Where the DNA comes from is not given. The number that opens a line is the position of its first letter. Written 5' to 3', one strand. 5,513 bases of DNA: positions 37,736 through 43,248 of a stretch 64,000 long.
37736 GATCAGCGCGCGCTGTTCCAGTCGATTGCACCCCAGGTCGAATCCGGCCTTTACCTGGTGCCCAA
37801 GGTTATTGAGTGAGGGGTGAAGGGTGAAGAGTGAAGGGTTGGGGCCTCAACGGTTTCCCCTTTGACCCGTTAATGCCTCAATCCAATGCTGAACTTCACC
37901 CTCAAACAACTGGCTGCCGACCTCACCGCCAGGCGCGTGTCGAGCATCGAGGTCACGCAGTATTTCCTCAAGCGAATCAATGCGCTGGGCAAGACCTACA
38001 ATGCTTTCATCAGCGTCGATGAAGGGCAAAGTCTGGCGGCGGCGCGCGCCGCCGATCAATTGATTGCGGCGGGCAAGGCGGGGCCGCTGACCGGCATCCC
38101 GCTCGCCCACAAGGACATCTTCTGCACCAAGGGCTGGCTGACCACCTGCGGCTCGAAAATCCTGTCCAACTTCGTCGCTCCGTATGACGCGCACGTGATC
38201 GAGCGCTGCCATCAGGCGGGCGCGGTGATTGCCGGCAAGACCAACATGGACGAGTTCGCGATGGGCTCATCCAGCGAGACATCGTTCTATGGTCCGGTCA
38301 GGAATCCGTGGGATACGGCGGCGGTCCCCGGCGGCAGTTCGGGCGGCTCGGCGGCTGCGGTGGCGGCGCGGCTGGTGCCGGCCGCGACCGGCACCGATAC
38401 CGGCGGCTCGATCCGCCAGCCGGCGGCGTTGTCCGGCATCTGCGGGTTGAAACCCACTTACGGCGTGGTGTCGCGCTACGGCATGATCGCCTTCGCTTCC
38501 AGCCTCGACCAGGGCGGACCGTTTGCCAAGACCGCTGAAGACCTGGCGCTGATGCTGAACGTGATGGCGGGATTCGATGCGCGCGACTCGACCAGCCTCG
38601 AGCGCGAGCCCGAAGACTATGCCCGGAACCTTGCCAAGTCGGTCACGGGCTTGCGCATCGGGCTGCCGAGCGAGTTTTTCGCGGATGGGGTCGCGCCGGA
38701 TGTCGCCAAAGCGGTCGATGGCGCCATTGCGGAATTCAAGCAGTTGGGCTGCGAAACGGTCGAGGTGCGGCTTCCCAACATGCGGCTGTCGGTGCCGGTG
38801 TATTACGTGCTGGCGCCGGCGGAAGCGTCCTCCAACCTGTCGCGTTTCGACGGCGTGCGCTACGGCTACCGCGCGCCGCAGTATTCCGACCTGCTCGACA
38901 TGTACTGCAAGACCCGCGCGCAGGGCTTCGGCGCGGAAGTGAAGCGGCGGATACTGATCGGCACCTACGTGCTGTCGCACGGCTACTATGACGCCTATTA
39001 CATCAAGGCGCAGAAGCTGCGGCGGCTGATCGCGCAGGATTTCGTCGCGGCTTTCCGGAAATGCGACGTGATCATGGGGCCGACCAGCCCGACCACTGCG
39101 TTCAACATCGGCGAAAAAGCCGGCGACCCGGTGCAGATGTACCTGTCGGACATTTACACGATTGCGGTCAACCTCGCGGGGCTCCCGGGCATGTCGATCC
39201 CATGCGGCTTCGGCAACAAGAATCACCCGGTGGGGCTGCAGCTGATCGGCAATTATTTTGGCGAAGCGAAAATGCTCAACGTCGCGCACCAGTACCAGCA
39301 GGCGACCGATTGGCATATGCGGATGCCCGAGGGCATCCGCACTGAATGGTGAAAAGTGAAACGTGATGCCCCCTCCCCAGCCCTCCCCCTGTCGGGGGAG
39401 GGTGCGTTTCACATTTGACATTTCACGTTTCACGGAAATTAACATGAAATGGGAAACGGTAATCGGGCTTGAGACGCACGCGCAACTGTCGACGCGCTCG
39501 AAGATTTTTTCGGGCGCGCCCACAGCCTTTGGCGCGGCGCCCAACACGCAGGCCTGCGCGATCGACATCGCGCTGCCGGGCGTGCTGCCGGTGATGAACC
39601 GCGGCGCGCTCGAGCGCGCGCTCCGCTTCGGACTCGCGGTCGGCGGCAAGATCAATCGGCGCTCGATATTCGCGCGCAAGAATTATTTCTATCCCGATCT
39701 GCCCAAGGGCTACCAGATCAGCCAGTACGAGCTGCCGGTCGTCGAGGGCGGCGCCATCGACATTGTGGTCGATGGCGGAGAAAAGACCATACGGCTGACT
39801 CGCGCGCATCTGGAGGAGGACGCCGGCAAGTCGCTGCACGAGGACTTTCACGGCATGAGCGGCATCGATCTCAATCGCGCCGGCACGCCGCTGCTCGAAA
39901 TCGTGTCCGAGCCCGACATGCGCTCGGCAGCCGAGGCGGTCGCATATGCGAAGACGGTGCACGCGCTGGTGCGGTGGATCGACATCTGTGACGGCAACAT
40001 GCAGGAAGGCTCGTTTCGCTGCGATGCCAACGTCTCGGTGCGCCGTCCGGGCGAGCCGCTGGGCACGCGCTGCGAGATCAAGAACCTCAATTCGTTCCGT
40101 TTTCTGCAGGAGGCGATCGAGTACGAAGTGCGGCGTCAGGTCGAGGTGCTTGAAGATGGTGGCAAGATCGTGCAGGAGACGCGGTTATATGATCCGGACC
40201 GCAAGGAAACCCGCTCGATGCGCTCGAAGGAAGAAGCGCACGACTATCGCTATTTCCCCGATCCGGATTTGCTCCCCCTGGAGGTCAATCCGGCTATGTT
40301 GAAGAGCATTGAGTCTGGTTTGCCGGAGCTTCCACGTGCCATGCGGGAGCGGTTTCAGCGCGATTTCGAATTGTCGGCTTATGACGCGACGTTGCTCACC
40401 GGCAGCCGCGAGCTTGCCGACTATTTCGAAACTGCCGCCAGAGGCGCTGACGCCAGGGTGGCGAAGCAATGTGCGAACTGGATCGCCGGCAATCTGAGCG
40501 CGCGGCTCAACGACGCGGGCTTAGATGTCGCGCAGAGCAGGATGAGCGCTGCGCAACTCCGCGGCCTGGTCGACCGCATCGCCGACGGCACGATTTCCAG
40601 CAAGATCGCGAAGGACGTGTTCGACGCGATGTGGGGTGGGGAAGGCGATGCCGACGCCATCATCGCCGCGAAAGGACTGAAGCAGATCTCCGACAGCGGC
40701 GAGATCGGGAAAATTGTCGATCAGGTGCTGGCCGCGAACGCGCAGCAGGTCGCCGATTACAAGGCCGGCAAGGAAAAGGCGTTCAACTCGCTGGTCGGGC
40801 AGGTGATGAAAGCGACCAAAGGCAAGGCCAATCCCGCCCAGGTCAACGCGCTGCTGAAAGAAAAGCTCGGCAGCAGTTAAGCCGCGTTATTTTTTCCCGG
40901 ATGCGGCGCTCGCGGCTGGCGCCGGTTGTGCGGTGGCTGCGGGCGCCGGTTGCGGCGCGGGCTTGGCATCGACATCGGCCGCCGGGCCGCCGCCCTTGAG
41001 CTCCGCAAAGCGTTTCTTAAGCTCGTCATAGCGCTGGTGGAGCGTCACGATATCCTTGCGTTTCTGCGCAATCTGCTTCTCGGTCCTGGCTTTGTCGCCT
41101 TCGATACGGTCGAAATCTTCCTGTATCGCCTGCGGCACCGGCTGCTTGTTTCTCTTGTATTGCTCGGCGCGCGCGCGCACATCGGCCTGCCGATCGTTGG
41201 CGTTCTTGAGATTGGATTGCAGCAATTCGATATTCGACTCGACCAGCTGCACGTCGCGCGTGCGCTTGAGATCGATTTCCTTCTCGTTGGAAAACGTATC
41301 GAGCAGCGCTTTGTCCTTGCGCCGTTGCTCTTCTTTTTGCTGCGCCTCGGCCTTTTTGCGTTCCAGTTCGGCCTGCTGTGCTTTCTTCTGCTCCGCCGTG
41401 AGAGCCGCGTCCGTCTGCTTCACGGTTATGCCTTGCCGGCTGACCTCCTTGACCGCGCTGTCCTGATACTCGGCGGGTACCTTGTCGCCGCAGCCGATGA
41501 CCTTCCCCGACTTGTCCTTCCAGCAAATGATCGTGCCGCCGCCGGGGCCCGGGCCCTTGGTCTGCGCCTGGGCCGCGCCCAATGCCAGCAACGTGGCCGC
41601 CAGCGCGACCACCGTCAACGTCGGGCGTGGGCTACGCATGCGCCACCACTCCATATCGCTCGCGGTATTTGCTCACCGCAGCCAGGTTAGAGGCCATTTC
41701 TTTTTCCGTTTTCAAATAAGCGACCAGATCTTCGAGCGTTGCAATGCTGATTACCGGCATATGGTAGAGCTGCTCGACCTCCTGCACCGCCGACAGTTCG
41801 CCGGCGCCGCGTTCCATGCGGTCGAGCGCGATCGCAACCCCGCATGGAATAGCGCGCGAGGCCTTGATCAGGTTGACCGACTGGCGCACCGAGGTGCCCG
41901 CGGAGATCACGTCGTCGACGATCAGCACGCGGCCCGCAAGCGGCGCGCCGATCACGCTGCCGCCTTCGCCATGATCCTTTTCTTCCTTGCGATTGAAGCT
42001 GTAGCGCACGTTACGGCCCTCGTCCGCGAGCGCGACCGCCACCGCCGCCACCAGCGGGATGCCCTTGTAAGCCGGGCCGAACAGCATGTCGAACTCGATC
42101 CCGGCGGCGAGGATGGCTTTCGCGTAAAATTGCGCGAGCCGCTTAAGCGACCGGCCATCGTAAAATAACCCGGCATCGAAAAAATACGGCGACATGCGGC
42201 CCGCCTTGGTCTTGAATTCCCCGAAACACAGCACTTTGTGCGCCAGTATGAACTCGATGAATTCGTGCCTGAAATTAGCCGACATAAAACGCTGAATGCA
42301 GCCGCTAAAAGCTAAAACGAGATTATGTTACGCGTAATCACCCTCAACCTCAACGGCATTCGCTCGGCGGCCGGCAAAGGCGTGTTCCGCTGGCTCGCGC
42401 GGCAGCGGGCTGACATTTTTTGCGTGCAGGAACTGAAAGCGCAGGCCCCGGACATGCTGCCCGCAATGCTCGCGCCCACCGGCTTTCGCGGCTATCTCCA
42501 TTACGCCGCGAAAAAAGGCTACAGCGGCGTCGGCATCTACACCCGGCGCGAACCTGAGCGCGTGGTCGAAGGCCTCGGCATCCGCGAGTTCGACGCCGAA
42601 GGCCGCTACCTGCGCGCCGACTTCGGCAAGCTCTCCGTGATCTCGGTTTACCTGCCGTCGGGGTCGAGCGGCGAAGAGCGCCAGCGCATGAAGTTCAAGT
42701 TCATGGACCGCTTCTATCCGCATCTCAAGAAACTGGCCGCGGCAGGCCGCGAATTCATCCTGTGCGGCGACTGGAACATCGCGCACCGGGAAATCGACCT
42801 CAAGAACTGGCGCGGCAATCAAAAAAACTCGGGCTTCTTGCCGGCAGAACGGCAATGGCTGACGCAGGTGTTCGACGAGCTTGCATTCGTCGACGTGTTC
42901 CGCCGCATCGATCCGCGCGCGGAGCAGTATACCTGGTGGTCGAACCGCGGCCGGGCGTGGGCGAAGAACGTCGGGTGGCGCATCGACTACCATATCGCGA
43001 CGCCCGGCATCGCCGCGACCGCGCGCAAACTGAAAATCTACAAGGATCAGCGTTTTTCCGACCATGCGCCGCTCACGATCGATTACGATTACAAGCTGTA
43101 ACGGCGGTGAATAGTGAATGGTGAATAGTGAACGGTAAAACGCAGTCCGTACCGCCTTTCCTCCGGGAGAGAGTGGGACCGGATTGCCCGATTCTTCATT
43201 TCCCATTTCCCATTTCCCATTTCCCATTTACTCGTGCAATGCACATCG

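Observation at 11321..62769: Many intergenic elements built from tandem 7-nt units, arranged as inverted arms, starting on stop codons and oriented with transcription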

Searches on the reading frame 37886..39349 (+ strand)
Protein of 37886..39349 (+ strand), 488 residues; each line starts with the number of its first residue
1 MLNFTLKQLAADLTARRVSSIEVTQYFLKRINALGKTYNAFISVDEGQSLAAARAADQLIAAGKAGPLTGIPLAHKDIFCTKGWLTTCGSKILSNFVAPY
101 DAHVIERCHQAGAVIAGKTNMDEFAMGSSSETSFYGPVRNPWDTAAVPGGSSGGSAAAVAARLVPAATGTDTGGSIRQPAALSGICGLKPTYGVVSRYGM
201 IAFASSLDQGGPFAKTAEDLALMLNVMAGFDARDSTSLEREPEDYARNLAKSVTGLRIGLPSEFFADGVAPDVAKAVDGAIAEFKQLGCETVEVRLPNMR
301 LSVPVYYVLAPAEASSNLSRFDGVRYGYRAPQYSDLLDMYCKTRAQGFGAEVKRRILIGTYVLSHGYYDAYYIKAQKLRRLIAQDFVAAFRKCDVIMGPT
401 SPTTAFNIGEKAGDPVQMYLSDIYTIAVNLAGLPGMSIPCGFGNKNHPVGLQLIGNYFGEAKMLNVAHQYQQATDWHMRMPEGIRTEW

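Call 38: find_related_loci(query=window:37886-39349:+, collection=metagenome_contigs, flank=10000)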
Query window:37886-39349:+ (488 aa) in metagenome_contigs; peptide patterns used: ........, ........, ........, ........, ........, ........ (x = any residue, [..] = any of these).
600 stretches matched a pattern (row limit reached: there are more); 600 encode a relative of the query (tblastn E <= 1e-3); the best 80 are kept; 80 distinct loci.
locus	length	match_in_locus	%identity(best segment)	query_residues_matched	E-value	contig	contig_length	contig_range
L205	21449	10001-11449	79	1-483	0e+0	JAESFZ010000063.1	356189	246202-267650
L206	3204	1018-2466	75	1-483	0e+0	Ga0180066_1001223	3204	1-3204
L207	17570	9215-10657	74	1-481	0e+0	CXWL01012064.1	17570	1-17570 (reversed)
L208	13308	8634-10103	73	1-484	0e+0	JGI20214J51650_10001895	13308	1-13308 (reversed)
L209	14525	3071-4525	72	1-485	0e+0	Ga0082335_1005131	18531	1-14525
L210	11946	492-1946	74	1-485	0e+0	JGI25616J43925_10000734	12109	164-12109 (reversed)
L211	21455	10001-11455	73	1-485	0e+0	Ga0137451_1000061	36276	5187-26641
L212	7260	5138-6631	73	1-488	0e+0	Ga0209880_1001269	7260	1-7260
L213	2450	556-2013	71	1-482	0e+0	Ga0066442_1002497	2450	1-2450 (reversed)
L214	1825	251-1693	72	1-482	0e+0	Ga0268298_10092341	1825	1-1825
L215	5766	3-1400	70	17-482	0e+0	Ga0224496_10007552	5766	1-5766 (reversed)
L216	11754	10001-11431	71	5-481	0e+0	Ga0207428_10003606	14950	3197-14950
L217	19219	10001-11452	67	1-485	0e+0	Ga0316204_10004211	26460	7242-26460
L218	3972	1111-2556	70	1-482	0e+0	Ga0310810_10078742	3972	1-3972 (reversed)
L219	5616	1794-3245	69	1-485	0e+0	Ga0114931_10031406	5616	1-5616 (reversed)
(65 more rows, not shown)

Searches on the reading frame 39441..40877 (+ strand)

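Call 50: search_protein_families(library=pfam, proteins=[window:39441-40877:+], max_evalue=0.00001)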
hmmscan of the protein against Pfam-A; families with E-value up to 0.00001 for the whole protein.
window:39441-40877:+ (479 aa): 2 families
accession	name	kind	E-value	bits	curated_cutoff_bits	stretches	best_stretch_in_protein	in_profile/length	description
PF02934.20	GatB_N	-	3.2e-118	394.3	23.4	1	6-287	1-276/277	GatB/GatE catalytic domain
PF02637.23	GatB_Yqey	-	6e-53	179.1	27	1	327-476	1-148/148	GatB domain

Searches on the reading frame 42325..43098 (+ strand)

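Call 52: search_protein_families(library=pfam, proteins=[window:42325-43098:+], max_evalue=0.00001)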
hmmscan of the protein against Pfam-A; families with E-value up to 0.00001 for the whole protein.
window:42325-43098:+ (258 aa): 1 family
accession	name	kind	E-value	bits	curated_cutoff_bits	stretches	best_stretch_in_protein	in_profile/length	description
PF03372.29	Exo_endo_phos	-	4e-31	108.9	24.5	1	5-247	1-225/225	Endonuclease/Exonuclease/phosphatase family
